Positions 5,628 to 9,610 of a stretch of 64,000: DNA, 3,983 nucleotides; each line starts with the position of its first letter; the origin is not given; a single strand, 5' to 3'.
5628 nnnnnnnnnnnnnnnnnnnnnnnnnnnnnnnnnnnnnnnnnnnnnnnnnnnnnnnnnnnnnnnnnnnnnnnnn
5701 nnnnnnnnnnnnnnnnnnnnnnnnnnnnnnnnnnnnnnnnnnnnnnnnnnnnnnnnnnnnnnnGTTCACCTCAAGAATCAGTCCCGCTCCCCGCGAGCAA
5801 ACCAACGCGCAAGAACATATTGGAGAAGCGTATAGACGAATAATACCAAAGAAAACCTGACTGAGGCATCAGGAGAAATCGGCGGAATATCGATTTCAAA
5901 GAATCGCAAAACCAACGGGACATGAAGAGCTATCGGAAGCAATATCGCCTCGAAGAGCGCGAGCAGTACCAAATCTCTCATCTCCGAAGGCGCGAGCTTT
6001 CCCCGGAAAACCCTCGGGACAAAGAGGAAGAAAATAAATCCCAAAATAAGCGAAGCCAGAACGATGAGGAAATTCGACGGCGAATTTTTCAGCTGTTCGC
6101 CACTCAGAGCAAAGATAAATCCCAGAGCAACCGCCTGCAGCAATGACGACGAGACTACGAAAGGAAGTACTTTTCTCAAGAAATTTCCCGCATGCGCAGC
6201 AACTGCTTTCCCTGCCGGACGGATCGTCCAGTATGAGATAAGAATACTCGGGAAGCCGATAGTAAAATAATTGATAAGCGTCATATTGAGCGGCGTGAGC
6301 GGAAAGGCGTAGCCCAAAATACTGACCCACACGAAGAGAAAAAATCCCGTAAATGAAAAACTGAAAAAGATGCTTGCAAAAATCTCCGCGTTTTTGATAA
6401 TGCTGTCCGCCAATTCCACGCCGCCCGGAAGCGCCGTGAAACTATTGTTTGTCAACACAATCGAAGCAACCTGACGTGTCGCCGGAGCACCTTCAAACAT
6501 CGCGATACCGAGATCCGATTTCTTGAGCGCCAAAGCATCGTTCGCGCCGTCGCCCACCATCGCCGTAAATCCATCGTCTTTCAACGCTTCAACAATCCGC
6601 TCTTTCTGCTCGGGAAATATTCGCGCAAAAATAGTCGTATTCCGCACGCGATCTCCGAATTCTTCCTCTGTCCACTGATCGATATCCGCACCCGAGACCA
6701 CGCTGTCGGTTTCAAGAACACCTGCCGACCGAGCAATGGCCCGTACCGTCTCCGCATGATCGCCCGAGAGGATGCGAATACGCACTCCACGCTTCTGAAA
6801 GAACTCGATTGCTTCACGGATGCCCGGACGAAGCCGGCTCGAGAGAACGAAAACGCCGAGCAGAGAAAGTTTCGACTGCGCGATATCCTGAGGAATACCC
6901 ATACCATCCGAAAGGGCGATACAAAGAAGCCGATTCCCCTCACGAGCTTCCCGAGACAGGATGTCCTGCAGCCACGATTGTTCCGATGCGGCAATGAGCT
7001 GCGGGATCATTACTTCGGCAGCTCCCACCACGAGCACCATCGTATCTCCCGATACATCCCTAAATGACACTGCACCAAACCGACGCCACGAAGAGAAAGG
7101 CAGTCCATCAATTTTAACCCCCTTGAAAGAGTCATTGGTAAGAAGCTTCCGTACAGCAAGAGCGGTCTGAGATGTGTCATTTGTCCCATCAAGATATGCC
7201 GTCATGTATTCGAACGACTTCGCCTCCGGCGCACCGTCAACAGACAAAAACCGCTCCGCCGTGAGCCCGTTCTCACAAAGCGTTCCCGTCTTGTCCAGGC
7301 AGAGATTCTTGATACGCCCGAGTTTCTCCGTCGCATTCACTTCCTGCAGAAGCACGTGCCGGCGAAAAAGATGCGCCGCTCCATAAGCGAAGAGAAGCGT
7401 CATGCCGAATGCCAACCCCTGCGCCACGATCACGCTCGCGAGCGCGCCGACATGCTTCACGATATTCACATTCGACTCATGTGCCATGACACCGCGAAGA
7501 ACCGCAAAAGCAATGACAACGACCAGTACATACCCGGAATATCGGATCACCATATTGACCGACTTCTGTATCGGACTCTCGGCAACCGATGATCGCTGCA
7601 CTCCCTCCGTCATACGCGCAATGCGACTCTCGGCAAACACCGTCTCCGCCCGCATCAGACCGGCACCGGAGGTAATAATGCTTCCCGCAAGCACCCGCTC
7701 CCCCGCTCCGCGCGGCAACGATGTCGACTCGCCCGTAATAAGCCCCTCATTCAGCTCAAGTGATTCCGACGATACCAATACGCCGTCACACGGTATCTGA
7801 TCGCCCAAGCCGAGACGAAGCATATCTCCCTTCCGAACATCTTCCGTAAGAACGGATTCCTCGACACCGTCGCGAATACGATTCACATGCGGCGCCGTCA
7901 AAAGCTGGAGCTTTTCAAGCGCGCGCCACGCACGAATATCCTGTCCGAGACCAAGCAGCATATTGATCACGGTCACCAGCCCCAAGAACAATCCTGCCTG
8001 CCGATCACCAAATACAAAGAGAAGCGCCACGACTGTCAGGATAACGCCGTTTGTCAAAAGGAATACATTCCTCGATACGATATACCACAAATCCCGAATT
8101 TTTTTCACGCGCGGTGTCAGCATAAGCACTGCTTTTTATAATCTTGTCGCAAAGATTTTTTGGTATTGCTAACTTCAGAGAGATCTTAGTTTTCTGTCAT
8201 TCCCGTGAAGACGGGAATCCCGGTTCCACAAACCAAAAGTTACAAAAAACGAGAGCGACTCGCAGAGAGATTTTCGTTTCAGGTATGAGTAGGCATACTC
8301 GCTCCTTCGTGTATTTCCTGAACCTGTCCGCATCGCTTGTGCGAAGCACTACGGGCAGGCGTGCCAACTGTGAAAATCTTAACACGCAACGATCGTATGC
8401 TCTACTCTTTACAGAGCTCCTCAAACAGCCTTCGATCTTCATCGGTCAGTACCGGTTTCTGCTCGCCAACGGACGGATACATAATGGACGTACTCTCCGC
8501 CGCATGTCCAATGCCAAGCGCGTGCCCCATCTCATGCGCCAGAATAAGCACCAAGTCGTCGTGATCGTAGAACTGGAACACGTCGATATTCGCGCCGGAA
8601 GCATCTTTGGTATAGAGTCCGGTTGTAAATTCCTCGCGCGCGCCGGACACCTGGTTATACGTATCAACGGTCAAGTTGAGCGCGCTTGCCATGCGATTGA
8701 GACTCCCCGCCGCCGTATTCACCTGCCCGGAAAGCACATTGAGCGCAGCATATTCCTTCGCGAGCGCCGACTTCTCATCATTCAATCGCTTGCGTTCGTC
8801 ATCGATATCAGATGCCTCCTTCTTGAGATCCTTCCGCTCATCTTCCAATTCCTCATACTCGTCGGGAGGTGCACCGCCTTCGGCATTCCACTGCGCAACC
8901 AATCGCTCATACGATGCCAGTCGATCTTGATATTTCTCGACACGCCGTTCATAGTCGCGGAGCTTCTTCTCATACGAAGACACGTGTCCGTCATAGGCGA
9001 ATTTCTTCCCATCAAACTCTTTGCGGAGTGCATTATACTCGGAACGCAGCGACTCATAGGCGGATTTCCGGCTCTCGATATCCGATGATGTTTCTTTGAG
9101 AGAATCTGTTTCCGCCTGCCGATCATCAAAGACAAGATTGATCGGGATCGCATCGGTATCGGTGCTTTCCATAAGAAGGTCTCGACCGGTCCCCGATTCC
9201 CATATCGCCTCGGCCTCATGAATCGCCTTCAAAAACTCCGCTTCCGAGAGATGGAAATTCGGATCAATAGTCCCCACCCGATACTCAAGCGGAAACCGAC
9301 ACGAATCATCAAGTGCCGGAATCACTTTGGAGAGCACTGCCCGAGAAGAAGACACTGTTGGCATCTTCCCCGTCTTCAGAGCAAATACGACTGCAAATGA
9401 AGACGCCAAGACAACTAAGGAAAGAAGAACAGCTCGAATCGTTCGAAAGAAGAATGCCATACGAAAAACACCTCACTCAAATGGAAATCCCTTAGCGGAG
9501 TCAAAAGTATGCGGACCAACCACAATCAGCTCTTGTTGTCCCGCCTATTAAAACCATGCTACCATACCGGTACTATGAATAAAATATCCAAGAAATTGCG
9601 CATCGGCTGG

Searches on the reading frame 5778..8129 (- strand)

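Call 16: search_protein_families(library=pfam, proteins=[window:5778-8129:-], max_evalue=0.001)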
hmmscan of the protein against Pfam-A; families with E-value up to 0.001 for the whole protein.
window:5778-8129:- (783 aa): 3 families
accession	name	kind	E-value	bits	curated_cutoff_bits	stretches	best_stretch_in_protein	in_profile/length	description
PF00122.25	E1-E2_ATPase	-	6.5e-32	110.9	28.1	1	77-256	2-180/181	E1-E2 ATPase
PF00702.32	Hydrolase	-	5.2e-17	63.3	26.4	1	273-538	1-190/191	haloacid dehalogenase-like hydrolase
PF08282.18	Hydrolase_3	-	0.00028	21.1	20.9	0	522-563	206-247/255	haloacid dehalogenase-like hydrolase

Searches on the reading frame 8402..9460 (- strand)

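Call 16: search_protein_families(library=pfam, proteins=[window:8402-9460:-], max_evalue=0.001)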
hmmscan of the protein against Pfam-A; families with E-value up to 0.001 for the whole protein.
window:8402-9460:- (352 aa): 2 families
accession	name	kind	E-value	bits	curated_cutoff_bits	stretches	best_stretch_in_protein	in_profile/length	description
PF00413.30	Peptidase_M10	-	4.8e-11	43.2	24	1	273-347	102-155/159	Matrixin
PF14362.11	DUF4407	-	0.00015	21.6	31.3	1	118-266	133-274/297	Domain of unknown function (DUF4407)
